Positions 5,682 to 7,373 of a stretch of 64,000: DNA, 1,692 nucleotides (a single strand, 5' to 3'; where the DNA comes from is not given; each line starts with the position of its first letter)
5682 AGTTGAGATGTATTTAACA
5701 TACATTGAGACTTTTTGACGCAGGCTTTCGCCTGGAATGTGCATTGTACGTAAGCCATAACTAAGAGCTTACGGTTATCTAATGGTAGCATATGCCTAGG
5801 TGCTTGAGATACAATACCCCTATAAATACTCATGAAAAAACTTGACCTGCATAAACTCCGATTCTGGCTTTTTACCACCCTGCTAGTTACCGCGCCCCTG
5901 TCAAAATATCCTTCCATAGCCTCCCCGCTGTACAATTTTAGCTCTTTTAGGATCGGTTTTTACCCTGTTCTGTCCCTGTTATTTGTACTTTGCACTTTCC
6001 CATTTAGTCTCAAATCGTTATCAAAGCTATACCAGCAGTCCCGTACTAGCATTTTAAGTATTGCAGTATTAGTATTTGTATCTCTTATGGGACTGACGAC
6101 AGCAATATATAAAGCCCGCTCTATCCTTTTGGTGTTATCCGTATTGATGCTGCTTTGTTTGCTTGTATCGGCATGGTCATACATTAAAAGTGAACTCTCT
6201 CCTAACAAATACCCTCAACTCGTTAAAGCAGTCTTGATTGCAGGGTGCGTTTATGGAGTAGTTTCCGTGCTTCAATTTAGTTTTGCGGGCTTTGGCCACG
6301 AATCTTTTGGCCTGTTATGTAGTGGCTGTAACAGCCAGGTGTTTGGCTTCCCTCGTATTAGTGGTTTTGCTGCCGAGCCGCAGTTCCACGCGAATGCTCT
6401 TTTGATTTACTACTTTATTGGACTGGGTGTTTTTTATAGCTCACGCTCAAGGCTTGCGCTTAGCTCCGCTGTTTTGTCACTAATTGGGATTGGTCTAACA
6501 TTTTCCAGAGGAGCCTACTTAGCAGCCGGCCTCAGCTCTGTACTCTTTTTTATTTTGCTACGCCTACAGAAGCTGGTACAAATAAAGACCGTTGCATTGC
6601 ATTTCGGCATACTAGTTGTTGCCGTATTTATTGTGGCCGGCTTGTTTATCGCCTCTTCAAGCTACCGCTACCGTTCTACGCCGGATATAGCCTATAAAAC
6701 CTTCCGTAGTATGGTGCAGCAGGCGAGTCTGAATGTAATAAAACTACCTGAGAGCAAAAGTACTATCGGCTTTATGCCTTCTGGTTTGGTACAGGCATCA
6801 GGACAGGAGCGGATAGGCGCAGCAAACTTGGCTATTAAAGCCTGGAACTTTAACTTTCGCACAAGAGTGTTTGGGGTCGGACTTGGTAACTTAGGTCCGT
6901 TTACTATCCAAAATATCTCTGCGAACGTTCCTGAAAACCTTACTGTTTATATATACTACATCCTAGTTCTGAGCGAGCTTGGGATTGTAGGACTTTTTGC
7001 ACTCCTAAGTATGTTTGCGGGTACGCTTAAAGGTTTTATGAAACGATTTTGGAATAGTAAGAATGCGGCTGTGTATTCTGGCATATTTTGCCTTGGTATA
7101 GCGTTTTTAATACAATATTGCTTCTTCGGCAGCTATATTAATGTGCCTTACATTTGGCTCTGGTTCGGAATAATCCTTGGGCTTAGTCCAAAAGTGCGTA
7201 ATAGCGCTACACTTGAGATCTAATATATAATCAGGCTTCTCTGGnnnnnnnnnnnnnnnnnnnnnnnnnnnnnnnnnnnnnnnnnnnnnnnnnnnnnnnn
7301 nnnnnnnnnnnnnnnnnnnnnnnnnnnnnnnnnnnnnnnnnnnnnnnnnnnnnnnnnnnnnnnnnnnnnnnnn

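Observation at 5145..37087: ~32-kb surface-glycan locus with the hallmarks of ABC-transporter-dependent, cap-terminated synthesis plus two WaaL/PglL-like ligases in an organism expected to lack LPS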

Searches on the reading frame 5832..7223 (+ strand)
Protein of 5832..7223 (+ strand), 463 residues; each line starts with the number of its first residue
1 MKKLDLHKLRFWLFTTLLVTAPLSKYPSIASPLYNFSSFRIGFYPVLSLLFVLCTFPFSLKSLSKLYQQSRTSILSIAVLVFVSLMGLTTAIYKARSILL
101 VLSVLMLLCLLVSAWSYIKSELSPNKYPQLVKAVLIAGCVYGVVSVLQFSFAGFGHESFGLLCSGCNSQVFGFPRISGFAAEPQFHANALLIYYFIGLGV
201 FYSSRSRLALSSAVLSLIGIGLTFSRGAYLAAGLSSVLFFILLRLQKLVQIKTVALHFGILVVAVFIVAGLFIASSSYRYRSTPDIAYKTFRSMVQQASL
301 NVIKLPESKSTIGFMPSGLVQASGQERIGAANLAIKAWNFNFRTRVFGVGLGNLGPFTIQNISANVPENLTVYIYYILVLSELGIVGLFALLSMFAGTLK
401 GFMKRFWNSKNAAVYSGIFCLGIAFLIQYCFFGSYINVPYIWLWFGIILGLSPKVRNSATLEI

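Call 4: search_protein_families(library=pfam, proteins=[window:5832-7223:+])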
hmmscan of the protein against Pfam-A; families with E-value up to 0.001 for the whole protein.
window:5832-7223:+ (463 aa): 1 family
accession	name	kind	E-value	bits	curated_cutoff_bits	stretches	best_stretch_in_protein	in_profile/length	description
PF04932.20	Wzy_C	-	2.6e-06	27.7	31.7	1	213-392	3-149/149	O-Antigen ligase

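Call 15: search_solved_structures(query=window:5832-7223:+, max_evalue=10)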
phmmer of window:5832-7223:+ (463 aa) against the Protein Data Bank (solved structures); distinct sequences matched with E-value up to 10: 0.

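Call 27: search_protein_families(library=ncbifam, proteins=[window:5832-7223:+], max_evalue=0.01)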
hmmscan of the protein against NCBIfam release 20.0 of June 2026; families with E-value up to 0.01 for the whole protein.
window:5832-7223:+ (463 aa): 1 family
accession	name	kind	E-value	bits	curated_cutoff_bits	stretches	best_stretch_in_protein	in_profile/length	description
TIGR00947.1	2A73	equivalog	0.0034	16.4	366.4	0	47-274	41-266/425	IctB family putative bicarbonate transporter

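Call 32: find_homologous_proteins(query=window:5832-7223:+)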
Query window:5832-7223:+ (463 aa): 201 proteins with E <= 0.001 among 8000 candidates; the best 120 are listed.
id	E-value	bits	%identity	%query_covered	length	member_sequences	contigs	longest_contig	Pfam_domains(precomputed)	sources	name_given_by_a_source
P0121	2.9e-292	987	100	100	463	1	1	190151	PF04932.21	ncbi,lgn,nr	ncbi:MAG: hypothetical protein JWO47_944 [Candidatus Saccharibacteria bacterium]|nr:hypothetical pro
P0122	6.6e-223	759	74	100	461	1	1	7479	PF04932.21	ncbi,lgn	-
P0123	4.9e-203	693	68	100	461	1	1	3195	-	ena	-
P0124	9.1e-193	660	64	99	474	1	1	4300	-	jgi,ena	-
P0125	8.4e-182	623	61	100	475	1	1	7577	-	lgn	-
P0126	5.2e-178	611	60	98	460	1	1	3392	PF04932.21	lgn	-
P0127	2.7e-172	592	59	98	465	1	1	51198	PF04932.21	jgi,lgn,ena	-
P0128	7.0e-172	591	59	98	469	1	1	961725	PF04932.21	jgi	jgi:hypothetical protein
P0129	4.4e-156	539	64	79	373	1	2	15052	-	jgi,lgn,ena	-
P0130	4.7e-154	532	60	83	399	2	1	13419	PF04932.21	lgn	-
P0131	1.1e-153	531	62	87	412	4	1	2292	-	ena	-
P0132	1.5e-145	504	52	97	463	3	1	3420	PF04932.21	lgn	-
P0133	1.3e-142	494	52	99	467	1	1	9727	PF04932.21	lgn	-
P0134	3.6e-140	486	52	97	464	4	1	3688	PF04932.21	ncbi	-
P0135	1.8e-137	477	71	67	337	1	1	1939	-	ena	-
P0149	7.2e-106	373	42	97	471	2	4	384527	PF04932.21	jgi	jgi:hypothetical protein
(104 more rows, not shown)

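Call 33: find_encoding_contigs(protein=P0128, flank=10000, max_places=1)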
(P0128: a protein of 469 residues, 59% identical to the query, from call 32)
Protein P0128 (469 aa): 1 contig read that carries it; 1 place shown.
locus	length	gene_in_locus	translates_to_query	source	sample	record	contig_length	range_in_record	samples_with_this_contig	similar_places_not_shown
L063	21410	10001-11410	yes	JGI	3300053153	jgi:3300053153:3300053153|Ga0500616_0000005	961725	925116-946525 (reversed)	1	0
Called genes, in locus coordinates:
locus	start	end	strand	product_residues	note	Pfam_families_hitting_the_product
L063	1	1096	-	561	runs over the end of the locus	PF05342:Peptidase_M26_N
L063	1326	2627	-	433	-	PF07995:GSDH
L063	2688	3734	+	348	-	PF00135:COesterase, PF20434:BD-FAE, PF07859:Abhydrolase_3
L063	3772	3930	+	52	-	-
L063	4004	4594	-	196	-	PF08922:DUF1905, PF13376:OmdA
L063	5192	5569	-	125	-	-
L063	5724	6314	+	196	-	-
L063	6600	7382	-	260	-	-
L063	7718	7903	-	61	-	-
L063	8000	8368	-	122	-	-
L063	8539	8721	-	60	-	PF01541:GIY-YIG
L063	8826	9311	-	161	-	PF01726:LexA_DNA_bind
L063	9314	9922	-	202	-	PF04138:GtrA_DPMS_TM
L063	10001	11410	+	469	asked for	PF04932:Wzy_C (weak)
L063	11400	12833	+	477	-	PF13727:CoA_binding_3, PF02397:Bac_transf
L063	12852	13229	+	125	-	PF05635:23S_rRNA_IVP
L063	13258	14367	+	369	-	PF13439:Glyco_transf_4, PF00534:Glycos_transf_1, PF13692:Glyco_trans_1_4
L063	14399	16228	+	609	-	PF13522:GATase_6, PF13537:GATase_7, PF01380:SIS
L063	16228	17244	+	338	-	PF00106:adh_short, PF01073:3Beta_HSD, PF01370:Epimerase, PF02719:Polysacc_synt_2, PF04321:RmlD_sub_bind, PF05368:NmrA (weak), PF08659:KR, PF16363:GDP_Man_Dehyd, +2 more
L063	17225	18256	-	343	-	PF00483:NTP_transferase, PF12804:NTP_transf_3 (weak), PF22640:ManC_GMP_beta-helix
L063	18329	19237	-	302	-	PF01073:3Beta_HSD, PF01370:Epimerase, PF02719:Polysacc_synt_2 (faint), PF04321:RmlD_sub_bind (weak), PF07993:NAD_binding_4 (faint), PF16363:GDP_Man_Dehyd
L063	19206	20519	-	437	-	PF00070:Pyr_redox (faint), PF02737:3HCDH_N (faint), PF03446:NAD_binding_2 (faint), PF03721:UDPG_MGDP_dh_N, PF00984:UDPG_MGDP_dh, PF03720:UDPG_MGDP_dh_C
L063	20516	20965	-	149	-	PF04138:GtrA_DPMS_TM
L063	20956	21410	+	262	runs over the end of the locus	PF00535:Glycos_transf_2, PF10111:Glyco_tranf_2_2 (weak), PF13641:Glyco_tranf_2_3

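Call 34: find_encoding_contigs(protein=P0149, flank=10000, max_places=1)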
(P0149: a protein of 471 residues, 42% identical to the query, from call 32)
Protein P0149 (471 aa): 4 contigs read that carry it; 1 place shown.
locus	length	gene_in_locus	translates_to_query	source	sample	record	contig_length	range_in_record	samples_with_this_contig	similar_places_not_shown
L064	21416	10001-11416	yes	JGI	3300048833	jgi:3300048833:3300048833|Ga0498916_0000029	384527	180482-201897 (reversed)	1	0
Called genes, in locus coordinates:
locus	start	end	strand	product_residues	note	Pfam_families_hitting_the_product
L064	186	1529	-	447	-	PF13420:Acetyltransf_4, PF00583:Acetyltransf_1, PF13673:Acetyltransf_10, PF13508:Acetyltransf_7, PF04266:ASCH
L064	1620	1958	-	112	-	PF04266:ASCH (weak)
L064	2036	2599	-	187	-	-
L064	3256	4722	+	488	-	PF01292:Ni_hydr_CYTB, PF00174:Oxidored_molyb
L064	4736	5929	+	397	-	PF00083:Sugar_tr (weak), PF07690:MFS_1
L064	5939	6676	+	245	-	PF00300:His_Phos_1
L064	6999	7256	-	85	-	PF01541:GIY-YIG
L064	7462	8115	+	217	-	PF13886:TM7S3_TM198 (weak)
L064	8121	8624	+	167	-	PF03703:bPH_2 (weak)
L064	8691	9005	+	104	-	-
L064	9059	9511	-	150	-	PF01726:LexA_DNA_bind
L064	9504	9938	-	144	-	PF04138:GtrA_DPMS_TM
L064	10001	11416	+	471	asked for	PF04932:Wzy_C (weak)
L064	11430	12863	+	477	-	PF13727:CoA_binding_3 (weak), PF02397:Bac_transf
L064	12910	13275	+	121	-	PF05635:23S_rRNA_IVP, PF22296:bAvd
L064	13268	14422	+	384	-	PF13439:Glyco_transf_4, PF20706:GT4-conflict (weak), PF00534:Glycos_transf_1, PF13692:Glyco_trans_1_4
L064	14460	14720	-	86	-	PF05016:ParE_toxin (weak)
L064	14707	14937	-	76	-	PF19891:DUF6364 (weak), PF22180:RH3_dom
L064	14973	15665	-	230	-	-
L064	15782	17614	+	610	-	PF13522:GATase_6, PF13537:GATase_7, PF01380:SIS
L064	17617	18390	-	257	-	PF00702:Hydrolase (faint), PF08282:Hydrolase_3, PF03332:PMM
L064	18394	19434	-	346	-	PF00483:NTP_transferase, PF12804:NTP_transf_3 (weak), PF22640:ManC_GMP_beta-helix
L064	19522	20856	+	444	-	PF03721:UDPG_MGDP_dh_N, PF03807:F420_oxidored (faint), PF13241:NAD_binding_7 (faint), PF00984:UDPG_MGDP_dh, PF03720:UDPG_MGDP_dh_C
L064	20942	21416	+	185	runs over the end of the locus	-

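Call 69: predict_structure(alignment_id=A2)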
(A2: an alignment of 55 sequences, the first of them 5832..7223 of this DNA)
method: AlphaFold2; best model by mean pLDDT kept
length: 463 residues; sequences in the alignment: 55
mean_pLDDT: 87.9   pTM: 0.89
mean pLDDT of the five models: 87.9, 87.0, 86.3, 83.9, 83.3
residues with pLDDT >= 90: 293; 70-90: 117; 50-70: 42; < 50: 11
segments of 3 or more residues with pLDDT < 50: 456-463
pLDDT, mean of each block of 10 residues (from residue 1): 86 97 73 55 88 96 93 97 94 90 94 97 96 98 95 80 66 84 90 97 96 96 90 95 95 88 92 92 89 85 83 68 69 94 95 92 86 86 96 96 94 97 92 71 96 58 36
secondary structure, 60 per line:
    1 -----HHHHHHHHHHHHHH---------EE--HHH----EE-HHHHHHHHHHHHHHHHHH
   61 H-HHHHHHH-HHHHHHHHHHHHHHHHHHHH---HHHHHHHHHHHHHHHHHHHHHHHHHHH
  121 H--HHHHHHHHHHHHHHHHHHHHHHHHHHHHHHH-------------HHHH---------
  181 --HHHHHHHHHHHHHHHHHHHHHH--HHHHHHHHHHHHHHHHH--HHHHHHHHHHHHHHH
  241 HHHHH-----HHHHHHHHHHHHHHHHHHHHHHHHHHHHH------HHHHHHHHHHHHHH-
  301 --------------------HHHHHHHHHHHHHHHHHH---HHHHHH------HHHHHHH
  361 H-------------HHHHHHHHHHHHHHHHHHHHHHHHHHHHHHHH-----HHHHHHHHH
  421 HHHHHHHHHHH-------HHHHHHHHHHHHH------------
elements in order: H6-19 H43-61 H63-69 H71-90 H94-121 H124-154 H168-171 H183-204 H207-223 H226-245 H251-279 H286-299 H321-338 H342-347 H354-361 H375-406 H412-431 H439-451

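Call 73: fold_search(model_id=the predicted structure, library=pdb)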
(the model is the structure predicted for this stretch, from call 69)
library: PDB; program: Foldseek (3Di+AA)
matches with E <= 10: 376; with E <= 0.001: 1
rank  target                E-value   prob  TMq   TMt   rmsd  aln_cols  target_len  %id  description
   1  7tpg_B                1.4e-06  1.00  0.49  0.54   8.6       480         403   14  Single-Particle Cryo-EM Structure of the WaaL O-antigen ligase in its ligand bound state (released 2022-04-06)
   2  8p1u_A                2.7e-03  1.00  0.38  0.45   8.0       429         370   14  Structure of divisome complex FtsWIQLB (released 2024-05-22)
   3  8bh1_A                1.4e-02  1.00  0.40  0.49   7.9       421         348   14  Core divisome complex FtsWIQBL from Pseudomonas aeruginosa (released 2023-04-19)
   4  6fv6                  2.4e-01  0.10  0.12  0.14  24.9       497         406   13  Monomer structure of the MATE family multidrug resistance transporter Aq_128 from Aquifex aeolicus in the outward-facing (released 2019-03-20)
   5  4u4w_A                3.0e-01  0.12  0.15  0.16  22.9       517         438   13  Structure of a nitrate/nitrite antiporter NarK in nitrate-bound occluded state (released 2015-07-15)
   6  8pn9_A                4.0e-01  0.15  0.19  0.15  22.3       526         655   12  Structure of human oligosaccharyltransferase OST-A complex bound to NGI-1 (released 2024-05-08)
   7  8b6l_I                4.7e-01  0.44  0.26  0.19  16.6       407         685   14  Subtomogram average of the human Sec61-TRAP-OSTA-translocon (released 2022-12-07)
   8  9s6u_A                4.7e-01  0.20  0.21  0.18  22.2       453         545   13  Ternary cryo-EM structure of human ALG9 with Dol25-PP-GlcNAc2Man8, Dol25-P-Man and Fab (released 2026-03-18)
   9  7ni6_B                5.1e-01  0.10  0.13  0.05  26.7       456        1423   11  Human ATM kinase with bound ATPyS (released 2021-09-01)
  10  5mfl_A                5.6e-01  0.06  0.10  0.12  24.6       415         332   11  Designed armadillo repeat protein (KR)5_GS10_YIIIM6AII (released 2017-09-13)
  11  9lsi_A                5.6e-01  0.06  0.10  0.11  23.1       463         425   14  Cryo-EM structure of the S82C-S82C diabody complex (CitS-diabody #2-TLR3) (released 2025-03-12)
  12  4tpj_A                6.8e-01  0.05  0.10  0.10  26.4       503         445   13  Selectivity mechanism of a bacterial homologue of the human drug peptide transporters PepT1 and PepT2 (released 2014-07-09)
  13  7bvc_B                7.4e-01  0.09  0.16  0.09  18.7       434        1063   14  Cryo-EM structure of Mycobacterium smegmatis arabinosyltransferase EmbA-EmbB-AcpM2 in complex with ethambutol (released 2020-04-29)
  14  8wjq                  7.4e-01  0.06  0.13  0.12  23.6       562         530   10  Cryo-EM structure of URAT1(R477S)-Urate complex (released 2024-08-28)
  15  8pnl_C                7.7e-01  0.04  0.11  0.10  24.5       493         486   11  Outward-open conformation of a Major Facilitator Superfamily (MFS) transporter MHAS2168, a homologue of Rv1410 from M. (released 2023-10-18)
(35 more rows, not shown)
